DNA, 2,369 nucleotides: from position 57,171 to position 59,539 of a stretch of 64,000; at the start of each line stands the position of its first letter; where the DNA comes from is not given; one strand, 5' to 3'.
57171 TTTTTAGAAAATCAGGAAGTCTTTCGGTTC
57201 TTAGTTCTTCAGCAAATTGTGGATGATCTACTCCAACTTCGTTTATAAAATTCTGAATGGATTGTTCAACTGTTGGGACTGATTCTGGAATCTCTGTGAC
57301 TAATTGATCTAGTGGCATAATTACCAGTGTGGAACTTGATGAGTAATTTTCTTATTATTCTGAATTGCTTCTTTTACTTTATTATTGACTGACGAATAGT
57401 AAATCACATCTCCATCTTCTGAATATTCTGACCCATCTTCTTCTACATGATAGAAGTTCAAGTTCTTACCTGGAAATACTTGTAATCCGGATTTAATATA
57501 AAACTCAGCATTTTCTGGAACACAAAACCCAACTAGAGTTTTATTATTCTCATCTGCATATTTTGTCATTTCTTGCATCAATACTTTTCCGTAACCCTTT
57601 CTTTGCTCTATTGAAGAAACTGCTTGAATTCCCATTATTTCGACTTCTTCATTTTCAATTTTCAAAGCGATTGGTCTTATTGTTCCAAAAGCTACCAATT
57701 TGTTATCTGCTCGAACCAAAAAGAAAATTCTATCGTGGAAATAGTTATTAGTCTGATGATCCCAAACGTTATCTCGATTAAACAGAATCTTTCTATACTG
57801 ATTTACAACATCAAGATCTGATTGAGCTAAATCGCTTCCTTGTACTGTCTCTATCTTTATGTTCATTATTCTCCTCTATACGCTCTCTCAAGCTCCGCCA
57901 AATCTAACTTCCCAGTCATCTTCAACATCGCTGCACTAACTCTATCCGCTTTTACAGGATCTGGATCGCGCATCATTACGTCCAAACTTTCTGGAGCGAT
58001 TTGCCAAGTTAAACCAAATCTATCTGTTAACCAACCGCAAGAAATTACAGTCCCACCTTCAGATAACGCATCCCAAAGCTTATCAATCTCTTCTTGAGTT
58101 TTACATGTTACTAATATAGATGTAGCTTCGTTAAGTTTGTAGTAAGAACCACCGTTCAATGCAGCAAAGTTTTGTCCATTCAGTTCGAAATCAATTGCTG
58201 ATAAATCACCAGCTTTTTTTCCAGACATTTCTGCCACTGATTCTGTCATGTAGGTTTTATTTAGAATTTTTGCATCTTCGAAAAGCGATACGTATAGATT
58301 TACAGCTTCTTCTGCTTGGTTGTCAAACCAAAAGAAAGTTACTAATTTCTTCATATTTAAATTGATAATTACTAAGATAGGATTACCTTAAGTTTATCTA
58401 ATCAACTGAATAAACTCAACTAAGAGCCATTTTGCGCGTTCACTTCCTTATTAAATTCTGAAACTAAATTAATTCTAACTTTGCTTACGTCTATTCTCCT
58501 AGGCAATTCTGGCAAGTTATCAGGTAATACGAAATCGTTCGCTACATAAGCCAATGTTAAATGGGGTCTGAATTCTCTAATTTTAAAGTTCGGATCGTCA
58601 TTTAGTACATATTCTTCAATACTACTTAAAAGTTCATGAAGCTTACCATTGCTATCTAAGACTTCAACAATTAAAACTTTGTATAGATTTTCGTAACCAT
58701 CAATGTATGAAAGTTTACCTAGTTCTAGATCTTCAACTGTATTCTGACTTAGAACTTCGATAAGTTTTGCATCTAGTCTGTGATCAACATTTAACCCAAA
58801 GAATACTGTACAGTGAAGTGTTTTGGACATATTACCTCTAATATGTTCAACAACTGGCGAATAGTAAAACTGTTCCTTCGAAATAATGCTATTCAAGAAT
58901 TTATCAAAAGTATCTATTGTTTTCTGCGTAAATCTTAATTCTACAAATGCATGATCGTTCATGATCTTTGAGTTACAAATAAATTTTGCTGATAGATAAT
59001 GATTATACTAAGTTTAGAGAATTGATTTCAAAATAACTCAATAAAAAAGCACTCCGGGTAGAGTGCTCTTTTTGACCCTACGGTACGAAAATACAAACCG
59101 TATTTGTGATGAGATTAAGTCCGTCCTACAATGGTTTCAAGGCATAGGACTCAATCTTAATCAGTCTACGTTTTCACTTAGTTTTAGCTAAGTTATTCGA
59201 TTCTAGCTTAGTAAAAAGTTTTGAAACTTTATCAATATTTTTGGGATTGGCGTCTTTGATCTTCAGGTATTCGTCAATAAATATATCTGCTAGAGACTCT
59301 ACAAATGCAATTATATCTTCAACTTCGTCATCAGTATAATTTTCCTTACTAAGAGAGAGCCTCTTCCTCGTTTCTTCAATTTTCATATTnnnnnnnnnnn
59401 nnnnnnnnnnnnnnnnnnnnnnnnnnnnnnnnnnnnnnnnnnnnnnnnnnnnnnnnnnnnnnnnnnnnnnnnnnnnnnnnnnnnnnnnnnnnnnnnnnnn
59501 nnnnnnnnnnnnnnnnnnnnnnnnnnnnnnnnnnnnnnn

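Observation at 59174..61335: Second, T-box-regulated leucyl-tRNA synthetase that lacks the editing (CP1) and C-terminal domains, alongside a canonical leuS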

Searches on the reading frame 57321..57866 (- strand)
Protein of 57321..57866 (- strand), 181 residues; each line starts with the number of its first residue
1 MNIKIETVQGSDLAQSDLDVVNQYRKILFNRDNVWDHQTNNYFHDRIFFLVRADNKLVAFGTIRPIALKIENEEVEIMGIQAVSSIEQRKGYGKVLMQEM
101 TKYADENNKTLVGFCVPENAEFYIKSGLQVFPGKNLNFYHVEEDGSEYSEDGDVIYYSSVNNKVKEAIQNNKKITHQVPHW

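Call 45: search_protein_families(library=pfam, proteins=[window:57321-57866:-], max_evalue=0.01)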
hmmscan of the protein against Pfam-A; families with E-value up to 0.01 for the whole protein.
window:57321-57866:- (181 aa): 4 families
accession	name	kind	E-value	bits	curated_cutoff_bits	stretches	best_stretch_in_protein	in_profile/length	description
PF00583.31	Acetyltransf_1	-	1.3e-07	32.3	20.7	1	35-114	16-97/116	Acetyltransferase (GNAT) family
PF13527.13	Acetyltransf_9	-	1.1e-05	25.8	25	1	16-127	8-123/127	Acetyltransferase (GNAT) domain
PF13508.13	Acetyltransf_7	-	1.3e-05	25.9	27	1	46-127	3-81/84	Acetyltransferase (GNAT) domain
PF13673.13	Acetyltransf_10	-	0.0041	17.5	23.6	1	37-127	20-106/128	Acetyltransferase (GNAT) domain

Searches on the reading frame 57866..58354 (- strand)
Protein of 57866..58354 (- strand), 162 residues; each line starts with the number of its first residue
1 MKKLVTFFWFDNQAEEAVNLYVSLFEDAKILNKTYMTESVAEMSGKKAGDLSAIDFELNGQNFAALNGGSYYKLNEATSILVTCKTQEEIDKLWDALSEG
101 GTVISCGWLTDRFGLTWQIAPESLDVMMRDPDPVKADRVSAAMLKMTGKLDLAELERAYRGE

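Call 45: search_protein_families(library=pfam, proteins=[window:57866-58354:-], max_evalue=0.01)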
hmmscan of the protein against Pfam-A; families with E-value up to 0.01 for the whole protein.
window:57866-58354:- (162 aa): 2 families
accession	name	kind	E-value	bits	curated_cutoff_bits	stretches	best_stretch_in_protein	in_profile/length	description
PF06983.19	3-dmu-9_3-mt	-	4.6e-38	130.7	24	1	3-119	2-115/116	3-demethylubiquinone-9 3-methyltransferase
PF00533.33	BRCT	-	0.0029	18.2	21.3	1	61-112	25-77/78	BRCA1 C Terminus (BRCT) domain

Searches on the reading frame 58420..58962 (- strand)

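Call 45: search_protein_families(library=pfam, proteins=[window:58420-58962:-], max_evalue=0.01)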
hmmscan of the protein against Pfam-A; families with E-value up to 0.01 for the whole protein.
window:58420-58962:- (180 aa): 2 families
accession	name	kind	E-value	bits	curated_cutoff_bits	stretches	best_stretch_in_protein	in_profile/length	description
PF13563.12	2_5_RNA_ligase2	-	0.00021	21.8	27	1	49-153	26-129/152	2'-5' RNA ligase superfamily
PF25134.1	DUF7821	-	0.0091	16.3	23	0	2-84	83-163/177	Domain of unknown function (DUF7821)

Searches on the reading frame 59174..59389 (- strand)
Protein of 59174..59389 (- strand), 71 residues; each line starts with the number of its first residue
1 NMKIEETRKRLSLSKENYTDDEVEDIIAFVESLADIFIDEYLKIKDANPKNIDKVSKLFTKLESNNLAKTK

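Call 7: search_protein_families(library=pfam, proteins=[window:59174-59389:-], max_evalue=0.01)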
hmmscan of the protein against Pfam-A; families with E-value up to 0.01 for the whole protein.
window:59174-59389:- (71 aa): 0 families

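Call 8: search_protein_families(library=ncbifam, proteins=[window:59174-59389:-], max_evalue=0.01)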
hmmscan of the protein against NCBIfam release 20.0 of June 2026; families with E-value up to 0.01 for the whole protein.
window:59174-59389:- (71 aa): 0 families
